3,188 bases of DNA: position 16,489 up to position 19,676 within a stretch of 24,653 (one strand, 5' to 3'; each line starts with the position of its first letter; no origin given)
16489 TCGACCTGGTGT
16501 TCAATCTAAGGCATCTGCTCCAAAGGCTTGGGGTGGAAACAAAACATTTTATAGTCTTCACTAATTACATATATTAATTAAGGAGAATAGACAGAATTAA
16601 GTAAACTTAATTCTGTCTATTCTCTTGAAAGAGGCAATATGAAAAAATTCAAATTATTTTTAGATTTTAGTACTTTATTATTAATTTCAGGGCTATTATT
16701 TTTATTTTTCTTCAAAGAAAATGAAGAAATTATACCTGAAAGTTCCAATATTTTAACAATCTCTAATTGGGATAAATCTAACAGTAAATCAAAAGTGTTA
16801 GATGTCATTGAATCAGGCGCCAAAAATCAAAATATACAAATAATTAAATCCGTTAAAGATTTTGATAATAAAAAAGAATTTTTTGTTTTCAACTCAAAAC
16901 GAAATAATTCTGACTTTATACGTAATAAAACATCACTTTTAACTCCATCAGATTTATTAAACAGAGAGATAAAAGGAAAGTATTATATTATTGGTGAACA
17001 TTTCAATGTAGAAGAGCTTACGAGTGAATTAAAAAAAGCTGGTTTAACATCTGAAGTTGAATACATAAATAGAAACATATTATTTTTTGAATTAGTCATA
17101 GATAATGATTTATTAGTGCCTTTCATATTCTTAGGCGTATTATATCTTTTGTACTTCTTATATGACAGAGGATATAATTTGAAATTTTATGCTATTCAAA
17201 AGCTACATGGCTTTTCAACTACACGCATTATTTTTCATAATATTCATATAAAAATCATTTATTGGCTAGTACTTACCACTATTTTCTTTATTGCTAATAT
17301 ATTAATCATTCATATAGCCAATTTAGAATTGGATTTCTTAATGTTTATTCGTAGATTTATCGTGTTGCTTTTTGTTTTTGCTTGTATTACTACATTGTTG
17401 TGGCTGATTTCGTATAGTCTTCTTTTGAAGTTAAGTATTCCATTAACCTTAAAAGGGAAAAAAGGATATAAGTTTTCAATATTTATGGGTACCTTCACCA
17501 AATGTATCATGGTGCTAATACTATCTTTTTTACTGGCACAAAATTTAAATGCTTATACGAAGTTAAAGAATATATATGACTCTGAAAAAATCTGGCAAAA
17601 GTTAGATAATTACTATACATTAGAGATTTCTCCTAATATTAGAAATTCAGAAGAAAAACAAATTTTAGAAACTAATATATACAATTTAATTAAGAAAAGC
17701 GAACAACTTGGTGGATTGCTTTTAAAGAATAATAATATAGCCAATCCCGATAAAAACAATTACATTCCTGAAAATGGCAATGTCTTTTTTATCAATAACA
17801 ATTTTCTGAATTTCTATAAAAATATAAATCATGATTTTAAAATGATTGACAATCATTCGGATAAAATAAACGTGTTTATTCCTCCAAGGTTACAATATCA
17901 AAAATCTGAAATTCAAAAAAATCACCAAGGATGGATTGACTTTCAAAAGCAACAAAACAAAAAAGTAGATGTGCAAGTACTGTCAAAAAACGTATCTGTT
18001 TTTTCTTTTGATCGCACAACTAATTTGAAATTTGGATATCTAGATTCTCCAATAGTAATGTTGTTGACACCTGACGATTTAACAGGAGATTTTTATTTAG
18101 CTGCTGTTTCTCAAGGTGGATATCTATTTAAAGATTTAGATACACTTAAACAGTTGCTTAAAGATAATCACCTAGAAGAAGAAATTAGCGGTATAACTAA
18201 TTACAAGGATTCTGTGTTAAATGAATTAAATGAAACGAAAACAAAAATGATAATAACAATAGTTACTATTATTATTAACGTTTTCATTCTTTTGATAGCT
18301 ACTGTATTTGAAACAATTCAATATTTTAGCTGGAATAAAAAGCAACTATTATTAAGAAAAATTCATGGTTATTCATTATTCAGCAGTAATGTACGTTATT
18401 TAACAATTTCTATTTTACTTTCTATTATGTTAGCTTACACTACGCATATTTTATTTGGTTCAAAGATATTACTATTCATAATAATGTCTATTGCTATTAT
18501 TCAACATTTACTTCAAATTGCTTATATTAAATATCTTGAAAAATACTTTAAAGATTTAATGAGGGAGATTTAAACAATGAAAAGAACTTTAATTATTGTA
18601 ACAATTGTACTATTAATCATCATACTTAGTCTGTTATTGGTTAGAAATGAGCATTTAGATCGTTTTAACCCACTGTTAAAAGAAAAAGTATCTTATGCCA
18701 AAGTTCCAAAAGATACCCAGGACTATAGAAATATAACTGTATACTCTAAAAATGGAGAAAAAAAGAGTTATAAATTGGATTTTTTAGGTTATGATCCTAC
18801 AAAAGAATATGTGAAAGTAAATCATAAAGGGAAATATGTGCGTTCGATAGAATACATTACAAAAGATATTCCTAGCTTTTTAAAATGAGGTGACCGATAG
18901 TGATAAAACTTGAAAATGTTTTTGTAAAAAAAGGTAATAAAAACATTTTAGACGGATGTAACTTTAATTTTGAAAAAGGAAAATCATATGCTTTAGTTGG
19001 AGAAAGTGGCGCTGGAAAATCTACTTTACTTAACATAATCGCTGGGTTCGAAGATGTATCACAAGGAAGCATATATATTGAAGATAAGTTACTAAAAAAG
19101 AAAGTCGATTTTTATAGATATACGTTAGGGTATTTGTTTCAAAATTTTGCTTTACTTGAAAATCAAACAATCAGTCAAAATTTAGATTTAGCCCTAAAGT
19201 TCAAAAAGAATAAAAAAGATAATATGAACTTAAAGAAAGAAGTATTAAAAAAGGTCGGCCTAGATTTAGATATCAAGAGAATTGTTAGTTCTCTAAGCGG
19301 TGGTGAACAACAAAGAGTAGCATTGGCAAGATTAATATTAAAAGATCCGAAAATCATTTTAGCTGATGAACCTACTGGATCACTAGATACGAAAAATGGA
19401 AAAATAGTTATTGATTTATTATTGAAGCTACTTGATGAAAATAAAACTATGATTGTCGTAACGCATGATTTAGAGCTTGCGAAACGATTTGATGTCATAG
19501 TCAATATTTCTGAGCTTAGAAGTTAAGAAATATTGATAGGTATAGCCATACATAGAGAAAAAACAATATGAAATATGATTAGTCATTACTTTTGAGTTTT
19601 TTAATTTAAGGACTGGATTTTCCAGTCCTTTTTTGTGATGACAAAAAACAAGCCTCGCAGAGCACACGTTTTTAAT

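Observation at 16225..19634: Complete lactococcin-972-family bacteriocin locus on a staphylococcal resistance plasmid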

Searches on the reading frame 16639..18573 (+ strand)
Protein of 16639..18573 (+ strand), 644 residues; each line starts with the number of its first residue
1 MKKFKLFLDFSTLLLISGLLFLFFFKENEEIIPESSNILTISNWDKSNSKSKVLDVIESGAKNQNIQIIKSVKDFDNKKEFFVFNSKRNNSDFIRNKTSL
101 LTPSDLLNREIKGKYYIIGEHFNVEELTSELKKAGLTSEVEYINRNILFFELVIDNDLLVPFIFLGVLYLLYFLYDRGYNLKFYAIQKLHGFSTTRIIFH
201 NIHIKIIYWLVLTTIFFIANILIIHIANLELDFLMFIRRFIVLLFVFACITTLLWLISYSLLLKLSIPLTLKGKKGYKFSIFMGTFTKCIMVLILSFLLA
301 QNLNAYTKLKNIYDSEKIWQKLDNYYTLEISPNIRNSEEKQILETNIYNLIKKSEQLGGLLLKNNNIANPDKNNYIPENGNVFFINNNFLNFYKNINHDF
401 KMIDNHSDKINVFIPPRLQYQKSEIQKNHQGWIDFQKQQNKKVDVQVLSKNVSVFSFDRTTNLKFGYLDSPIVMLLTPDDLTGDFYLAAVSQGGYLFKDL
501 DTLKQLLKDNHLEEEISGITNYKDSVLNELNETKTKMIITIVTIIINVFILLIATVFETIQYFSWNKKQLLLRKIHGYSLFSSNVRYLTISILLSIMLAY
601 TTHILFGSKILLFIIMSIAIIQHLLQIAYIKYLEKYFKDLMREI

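Call 3: search_protein_families(library=pfam, proteins=[window:16639-18573:+], max_evalue=0.01)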
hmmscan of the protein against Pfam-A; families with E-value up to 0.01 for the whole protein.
window:16639-18573:+ (644 aa): 1 family
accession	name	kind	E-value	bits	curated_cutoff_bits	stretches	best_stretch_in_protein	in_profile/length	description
PF07242.16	DUF1430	-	5e-20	72.1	28.2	1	545-643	1-100/100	Protein of unknown function (DUF1430)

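Call 4: search_protein_families(library=ncbifam, proteins=[window:16639-18573:+], max_evalue=0.01)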
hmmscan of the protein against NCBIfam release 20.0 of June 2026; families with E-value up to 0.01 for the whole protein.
window:16639-18573:+ (644 aa): 1 family
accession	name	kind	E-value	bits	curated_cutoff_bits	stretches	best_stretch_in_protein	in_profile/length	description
TIGR01654.1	bact_immun_7tm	subfamily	2.2e-70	238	189.35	1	1-637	1-674/681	bacteriocin-associated integral membrane protein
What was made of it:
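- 16639..18573 (+): Bacteriocin-associated integral membrane protein, 644 aa. It is the permease of a type VII (MacB/FtsX/BceB-like) ABC transporter, with two membrane bundles and two extracytoplasmic alpha/beta domains. TIGR01654 at 2.2e-70; DUF1430 at 5e-20 (calls 3, 4).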

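Call 28: find_homologous_proteins(query=window:16639-18573:+, max_evalue=0.00001)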
Query window:16639-18573:+ (644 aa): 8 proteins with E <= 0.00001 among 8000 candidates.
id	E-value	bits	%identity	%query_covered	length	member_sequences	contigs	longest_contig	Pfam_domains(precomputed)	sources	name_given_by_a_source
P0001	0.0e+0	1377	100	100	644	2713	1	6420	PF07242.17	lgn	-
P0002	0.0e+0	1260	90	100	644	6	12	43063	PF07242.17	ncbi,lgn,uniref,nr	ncbi:bacteriocin-associated integral membrane family protein [Staphylococcus aureus]|uniref:bacterio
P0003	1.4e-226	772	56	100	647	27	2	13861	PF07242.17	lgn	-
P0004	4.8e-225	767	55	100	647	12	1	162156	PF07242.17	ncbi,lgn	ncbi:bacteriocin-associated integral membrane family protein [Staphylococcus hyicus]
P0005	1.3e-193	663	49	100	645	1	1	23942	PF07242.17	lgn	-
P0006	2.8e-131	457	60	55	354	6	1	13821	PF07242.17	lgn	-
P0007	2.2e-123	431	47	66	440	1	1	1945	-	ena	-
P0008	4.4e-19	87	23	92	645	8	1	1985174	PF07242.17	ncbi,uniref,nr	ncbi:hypothetical protein RAK27_13695 [Carnobacterium maltaromaticum]|uniref:Bacteriocin-associated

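Call 32: find_related_loci(query=A2, collection=genome_contigs, flank=4000)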
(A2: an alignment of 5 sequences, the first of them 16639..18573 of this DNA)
Query A2 (644 aa) in genome_contigs; peptide patterns used: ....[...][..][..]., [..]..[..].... (x = any residue, [..] = any of these).
219 stretches matched a pattern; 1 encode a relative of the query (tblastn E <= 1e-3); 1 distinct loci.
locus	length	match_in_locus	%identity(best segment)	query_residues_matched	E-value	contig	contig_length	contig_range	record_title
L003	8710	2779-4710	100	1-644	0e+0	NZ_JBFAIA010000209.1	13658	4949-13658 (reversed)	Nonomuraea sp. NPDC050691 NPDC050691_17_E11.ctg-0209, whole genome shotgun sequence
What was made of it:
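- Tried and rejected: It is a 100% identical copy in a contig labelled Nonomuraea, which is probably contamination (call 32).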

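Call 41: find_encoding_contigs(protein=P0004, flank=3000, max_places=1)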
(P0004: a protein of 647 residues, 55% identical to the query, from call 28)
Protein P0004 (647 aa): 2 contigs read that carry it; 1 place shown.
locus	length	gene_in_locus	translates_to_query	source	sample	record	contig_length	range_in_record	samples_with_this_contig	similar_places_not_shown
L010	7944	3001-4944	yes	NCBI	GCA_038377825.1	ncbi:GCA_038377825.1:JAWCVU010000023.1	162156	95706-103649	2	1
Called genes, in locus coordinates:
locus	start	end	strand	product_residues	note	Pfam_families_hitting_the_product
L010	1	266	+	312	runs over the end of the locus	PF09991:DUF2232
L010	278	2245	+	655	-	PF21370:PAS_GdpP, PF24898:GGDEF_GdpP, PF01368:DHH, PF02272:DHHA1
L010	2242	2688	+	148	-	PF01281:Ribosomal_L9_N, PF03948:Ribosomal_L9_C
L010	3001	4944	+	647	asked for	PF07242:DUF1430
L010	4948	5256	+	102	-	-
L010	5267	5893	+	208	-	PF02463:SMC_N (faint), PF00005:ABC_tran, PF13304:AAA_21 (faint)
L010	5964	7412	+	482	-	PF00772:DnaB, PF13481:AAA_25, PF03796:DnaB_C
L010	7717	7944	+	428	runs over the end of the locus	PF00709:Adenylsucc_synt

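Call 42: find_encoding_contigs(protein=P0005, flank=3000, max_places=1)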
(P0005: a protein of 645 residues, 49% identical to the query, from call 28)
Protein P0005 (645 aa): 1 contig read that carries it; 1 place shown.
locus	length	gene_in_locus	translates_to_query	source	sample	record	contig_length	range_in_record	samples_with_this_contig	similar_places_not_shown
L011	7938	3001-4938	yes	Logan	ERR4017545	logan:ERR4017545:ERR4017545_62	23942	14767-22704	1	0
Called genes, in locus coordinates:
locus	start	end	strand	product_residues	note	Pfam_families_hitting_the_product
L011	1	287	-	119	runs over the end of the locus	PF00581:Rhodanese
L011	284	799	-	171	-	PF22381:Staph_reg_Sar_Rot (weak), PF12802:MarR_2, PF01047:MarR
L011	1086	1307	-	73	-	PF28301:ElxI1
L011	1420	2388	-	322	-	-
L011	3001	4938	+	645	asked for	PF07242:DUF1430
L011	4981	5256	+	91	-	-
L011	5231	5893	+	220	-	PF00005:ABC_tran, PF13304:AAA_21 (faint)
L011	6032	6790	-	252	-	-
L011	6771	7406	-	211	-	PF02463:SMC_N (faint), PF00005:ABC_tran, PF13304:AAA_21 (weak)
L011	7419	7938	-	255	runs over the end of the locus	PF02163:Peptidase_M50 (faint)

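Call 43: find_encoding_contigs(protein=P0008, flank=3000, max_places=1)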
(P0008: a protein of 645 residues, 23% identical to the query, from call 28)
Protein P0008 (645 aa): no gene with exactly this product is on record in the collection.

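Call 47: find_encoding_contigs(protein=P0003, flank=3000, max_places=2)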
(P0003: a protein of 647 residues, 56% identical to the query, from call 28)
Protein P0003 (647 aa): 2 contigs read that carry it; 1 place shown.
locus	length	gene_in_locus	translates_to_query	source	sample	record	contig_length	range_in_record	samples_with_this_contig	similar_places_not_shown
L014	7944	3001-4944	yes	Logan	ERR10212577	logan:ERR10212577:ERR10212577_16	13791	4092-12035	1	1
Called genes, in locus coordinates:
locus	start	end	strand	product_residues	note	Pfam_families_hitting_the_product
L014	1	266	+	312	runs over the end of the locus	PF09991:DUF2232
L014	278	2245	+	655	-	PF21370:PAS_GdpP, PF24898:GGDEF_GdpP, PF01368:DHH, PF02272:DHHA1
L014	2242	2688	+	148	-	PF01281:Ribosomal_L9_N, PF03948:Ribosomal_L9_C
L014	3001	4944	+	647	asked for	PF07242:DUF1430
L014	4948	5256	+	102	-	-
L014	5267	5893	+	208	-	PF02463:SMC_N (faint), PF00005:ABC_tran, PF13304:AAA_21 (faint)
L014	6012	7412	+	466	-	PF00772:DnaB, PF13481:AAA_25, PF03796:DnaB_C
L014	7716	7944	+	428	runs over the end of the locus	PF00709:Adenylsucc_synt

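Call 60: search_solved_structures(query=A1, max_evalue=1)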
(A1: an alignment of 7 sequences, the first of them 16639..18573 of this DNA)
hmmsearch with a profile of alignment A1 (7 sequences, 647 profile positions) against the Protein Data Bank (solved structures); distinct sequences matched with E-value up to 1: 1.
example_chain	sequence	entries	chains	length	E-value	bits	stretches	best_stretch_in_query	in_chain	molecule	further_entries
4dji_A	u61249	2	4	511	0.29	12.5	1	215-306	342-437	Probable glutamate/gamma-aminobutyrate antiporter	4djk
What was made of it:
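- Tried and rejected: Nothing meaningful was found (call 60).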

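Call 62: search_protein_families(library=pfam, proteins=[window:16639-18573:+], max_evalue=10)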
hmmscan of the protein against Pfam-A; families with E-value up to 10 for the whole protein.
window:16639-18573:+ (644 aa): 3 families
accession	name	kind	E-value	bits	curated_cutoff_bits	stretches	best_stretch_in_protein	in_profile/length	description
PF07242.16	DUF1430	-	5e-20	72.1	28.2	1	545-643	1-100/100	Protein of unknown function (DUF1430)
PF07904.18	Eaf7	-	0.058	14.3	22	1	306-342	36-72/97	Chromatin modification-related protein EAF7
PF23151.1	NuiA_2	-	0.088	13.4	27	1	35-87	90-141/154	NuiA-like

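Call 73: predict_structure(alignment_id=A4)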
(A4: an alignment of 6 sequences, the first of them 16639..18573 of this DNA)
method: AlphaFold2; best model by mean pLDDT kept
length: 644 residues; sequences in the alignment: 6
mean_pLDDT: 69.8   pTM: 0.58
mean pLDDT of the five models: 69.8, 65.6, 63.6, 60.1, 57.9
residues with pLDDT >= 90: 16; 70-90: 333; 50-70: 236; < 50: 59
segments of 3 or more residues with pLDDT < 50: 23-34, 75-77, 266-274, 365-380, 456-468
pLDDT, mean of each block of 10 residues (from residue 1): 62 64 43 60 69 84 82 56 68 53 74 73 82 79 60 54 63 61 62 68 71 70 62 60 65 66 54 52 65 77 78 72 82 67 89 90 50 38 78 75 63 79 66 63 77 50 41 76 78 83 90 78 76 77 80 72 72 80 79 81 76 85 85 84 75
secondary structure, 60 per line:
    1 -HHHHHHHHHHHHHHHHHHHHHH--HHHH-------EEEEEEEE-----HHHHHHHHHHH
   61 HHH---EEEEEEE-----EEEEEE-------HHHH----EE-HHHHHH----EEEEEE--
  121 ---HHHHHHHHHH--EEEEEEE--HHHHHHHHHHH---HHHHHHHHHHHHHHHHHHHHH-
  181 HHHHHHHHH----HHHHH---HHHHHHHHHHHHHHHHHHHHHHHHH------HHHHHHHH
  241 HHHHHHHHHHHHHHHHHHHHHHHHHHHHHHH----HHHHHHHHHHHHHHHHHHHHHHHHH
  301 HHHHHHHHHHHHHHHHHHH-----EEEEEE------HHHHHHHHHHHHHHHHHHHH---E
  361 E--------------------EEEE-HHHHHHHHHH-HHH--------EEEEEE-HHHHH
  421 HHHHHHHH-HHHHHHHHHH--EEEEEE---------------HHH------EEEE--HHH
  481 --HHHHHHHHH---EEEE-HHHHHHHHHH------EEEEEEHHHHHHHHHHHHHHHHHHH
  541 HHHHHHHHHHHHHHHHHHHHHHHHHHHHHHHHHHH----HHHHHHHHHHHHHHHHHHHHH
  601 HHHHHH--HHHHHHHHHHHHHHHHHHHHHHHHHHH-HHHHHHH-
elements in order: H2-23 H26-29 E37-44 H50-63 E67-73 E79-84 H92-95 H103-108 E113-118 H124-133 E136-142 H145-155 H159-179 H181-189 H194-198 H202-226 H233-271 H276-319 E325-330 H337-356 E382-385 H387-396 E409-414 H416-428 H430-439 E442-447 E472-475 H483-491 E495-498 H500-509 E516-521 H522-575 H580-606 H609-635 H637-643
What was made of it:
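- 16639..18573 (+): AF2 model with pLDDT 69.8 (call 73).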

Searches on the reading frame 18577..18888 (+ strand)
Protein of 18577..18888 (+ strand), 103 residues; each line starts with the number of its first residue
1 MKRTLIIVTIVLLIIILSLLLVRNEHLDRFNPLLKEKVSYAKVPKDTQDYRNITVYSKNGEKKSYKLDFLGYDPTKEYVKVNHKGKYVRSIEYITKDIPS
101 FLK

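Call 3: search_protein_families(library=pfam, proteins=[window:18577-18888:+], max_evalue=0.01)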
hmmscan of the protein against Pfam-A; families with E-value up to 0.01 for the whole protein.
window:18577-18888:+ (103 aa): 0 families

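Call 4: search_protein_families(library=ncbifam, proteins=[window:18577-18888:+], max_evalue=0.01)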
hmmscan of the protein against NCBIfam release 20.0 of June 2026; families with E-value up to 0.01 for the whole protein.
window:18577-18888:+ (103 aa): 1 family
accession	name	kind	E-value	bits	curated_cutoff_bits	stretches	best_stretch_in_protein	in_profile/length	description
TIGR01655.1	yxeA_fam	subfamily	4.8e-17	62.6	29.65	1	2-100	2-108/114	YxeA family protein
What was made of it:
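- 18577..18888 (+): YxeA-family protein, 103 aa: an N-terminal membrane anchor or signal (residues 4-22) and an extracytoplasmic domain of about 75 aa. Probable accessory subunit of the transporter. TIGR01655 at 4.8e-17 (call 4).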

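Call 61: search_solved_structures(query=window:18577-18888:+, max_evalue=1, show_alignments=1)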
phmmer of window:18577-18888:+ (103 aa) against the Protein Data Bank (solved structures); distinct sequences matched with E-value up to 1: 4.
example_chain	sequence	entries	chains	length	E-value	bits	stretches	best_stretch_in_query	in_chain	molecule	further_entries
3npp_A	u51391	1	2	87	0.0082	19.5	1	29-99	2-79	Pfam DUF1093 family protein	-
2vky_B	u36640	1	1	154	0.13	15.7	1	51-98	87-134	TAIL PROTEIN, PIIGCN4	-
11mp_A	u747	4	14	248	0.51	13.8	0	24-65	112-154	Probable ATP-dependent transporter SufC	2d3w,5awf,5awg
2zu0_C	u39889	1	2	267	0.61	13.5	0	24-65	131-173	Probable ATP-dependent transporter sufC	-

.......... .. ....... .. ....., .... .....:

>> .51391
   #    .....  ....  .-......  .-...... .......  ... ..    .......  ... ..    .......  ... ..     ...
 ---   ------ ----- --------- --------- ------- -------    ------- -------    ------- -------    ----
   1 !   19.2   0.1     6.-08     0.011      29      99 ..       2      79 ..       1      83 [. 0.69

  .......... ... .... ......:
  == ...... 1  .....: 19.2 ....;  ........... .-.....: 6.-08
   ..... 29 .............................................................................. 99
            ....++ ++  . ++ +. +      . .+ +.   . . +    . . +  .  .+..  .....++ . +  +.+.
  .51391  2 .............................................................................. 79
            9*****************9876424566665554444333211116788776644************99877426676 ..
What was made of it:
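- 18577..18888 (+): PDB 3NPP (DUF1093 family protein) at E = 0.008 (call 61).
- On YxeA family (TIGR01655 / DUF1093): PDB 3NPP at E = 0.008 (call 61).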

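Call 62: search_protein_families(library=pfam, proteins=[window:18577-18888:+], max_evalue=10)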
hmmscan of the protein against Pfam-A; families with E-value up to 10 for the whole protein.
window:18577-18888:+ (103 aa): 3 families
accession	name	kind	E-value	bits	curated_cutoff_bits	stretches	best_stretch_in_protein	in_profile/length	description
PF05434.16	Tmemb_9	-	0.026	14.9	28.6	1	4-54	48-98/145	TMEM9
PF00983.24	Tymo_coat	-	0.047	14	25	1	12-53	109-149/179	Tymovirus coat protein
PF05170.20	AsmA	-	0.27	10.4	29.8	1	4-39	9-43/607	AsmA family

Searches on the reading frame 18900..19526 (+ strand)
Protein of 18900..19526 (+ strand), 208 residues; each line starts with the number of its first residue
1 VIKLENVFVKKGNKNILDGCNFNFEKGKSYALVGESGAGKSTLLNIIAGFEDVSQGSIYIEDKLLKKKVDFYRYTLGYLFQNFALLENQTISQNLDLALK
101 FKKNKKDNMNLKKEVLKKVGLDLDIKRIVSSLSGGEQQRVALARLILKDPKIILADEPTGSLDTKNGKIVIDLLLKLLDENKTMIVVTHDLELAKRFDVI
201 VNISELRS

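Call 3: search_protein_families(library=pfam, proteins=[window:18900-19526:+], max_evalue=0.01)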
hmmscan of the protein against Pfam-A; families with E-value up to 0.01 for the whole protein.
window:18900-19526:+ (208 aa): 9 families
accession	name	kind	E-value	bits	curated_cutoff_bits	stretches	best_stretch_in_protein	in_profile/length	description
PF00005.33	ABC_tran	-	8.7e-35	120.7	25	1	17-159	1-136/137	ABC transporter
PF13304.12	AAA_21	-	2.1e-05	25.2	27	0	30-51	2-23/304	AAA domain, putative AbiEii toxin, Type IV TA system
PF03193.22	RsgA_GTPase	-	2.6e-05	24.5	30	1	18-58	98-137/174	RsgA GTPase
PF02463.25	SMC_N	-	3.8e-05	23.7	40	1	14-205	11-213/220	RecF/RecN/SMC N terminal domain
PF13166.12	AAA_13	-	0.00021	20.6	36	1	148-198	525-578/713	AAA domain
PF13555.12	AAA_29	-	0.0003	20.9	27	1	18-44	13-39/61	P-loop containing region of AAA domain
PF13175.12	AAA_15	-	0.0013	18.8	32.1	0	21-112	18-118/374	AAA ATPase domain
PF13401.12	AAA_22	-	0.0028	18.4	27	1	28-73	6-52/130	AAA domain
PF01926.29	MMR_HSR1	-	0.0053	17.3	21.9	0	31-49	3-21/113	50S ribosome-binding GTPase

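Call 4: search_protein_families(library=ncbifam, proteins=[window:18900-19526:+], max_evalue=0.01)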
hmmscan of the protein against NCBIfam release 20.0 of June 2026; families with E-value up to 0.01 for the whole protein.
window:18900-19526:+ (208 aa): 192 families (the best 25 are shown)
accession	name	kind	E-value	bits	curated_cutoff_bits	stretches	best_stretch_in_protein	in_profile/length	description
TIGR03608.1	L_ocin_972_ABC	subfamily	3.7e-79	265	254.85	1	4-203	1-206/206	putative bacteriocin export ABC transporter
TIGR02673.1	FtsE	equivalog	5e-50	170.1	264.85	1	1-197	1-203/214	cell division ATP-binding protein FtsE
TIGR02211.1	LolD_lipo_ex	equivalog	5.7e-47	160.1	307.75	1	11-205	15-216/221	lipoprotein-releasing ABC transporter ATP-binding protein LolD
TIGR02315.1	ABC_phnC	equivalog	7.1e-43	146.8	266.1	1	1-198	1-213/243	phosphonate ABC transporter ATP-binding protein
TIGR02857.1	CydD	equivalog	1e-42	146.8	435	1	2-202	322-528/529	thiol reductant ABC exporter subunit CydD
NF038007.1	ABC_ATP_DarD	equivalog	1.7e-42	145.4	375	1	9-203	12-213/218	darobactin export ABC transporter ATP-binding protein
TIGR02982.1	heterocyst_DevA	subfamily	3.5e-42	144.5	295.8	1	12-203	16-214/220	ABC exporter ATP-binding subunit, DevA family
NF007879.0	PRK10584.1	equivalog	1.1e-41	143.1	336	1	14-202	23-218/228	putative ABC transporter ATP-binding protein YbbA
NF043075.1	MMSYN1_0197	equivalog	1.9e-39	135.5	550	1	1-195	2-197/341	spermidine/putrescine ABC transporter ATP-binding protein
TIGR00968.1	3a0106s01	subfamily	2.5e-38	132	342.75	1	2-195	1-195/237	sulfate ABC transporter ATP-binding protein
TIGR01277.1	thiQ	equivalog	9.8e-38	129.9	245.05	1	19-196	16-194/213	thiamine ABC transporter ATP-binding protein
NF040933.2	ABC_arch_GlcV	equivalog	2.1e-37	128.8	450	1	4-201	8-216/357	glucose ABC transporter ATP-binding protein GlcV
NF008639.0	PRK11629.1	equivalog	2.2e-37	128.7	360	1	15-201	24-217/234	lipoprotein-releasing ABC transporter ATP-binding protein LolD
NF007027.0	PRK09493.1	equivalog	1e-36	126.5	379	1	1-197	1-202/240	glutamine ABC transporter ATP-binding protein GlnQ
NF006987.0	PRK09452.1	equivalog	2.8e-36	125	482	1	2-194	18-211/378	spermidine/putrescine ABC transporter ATP-binding protein PotA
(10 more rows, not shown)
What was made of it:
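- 18900..19526 (+): ABC ATP-binding protein of the Lcn972-locus type, 208 aa, GTG start. TIGR03608 at 3.7e-79, 265 bits against a cut-off of 254.85 (call 4).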
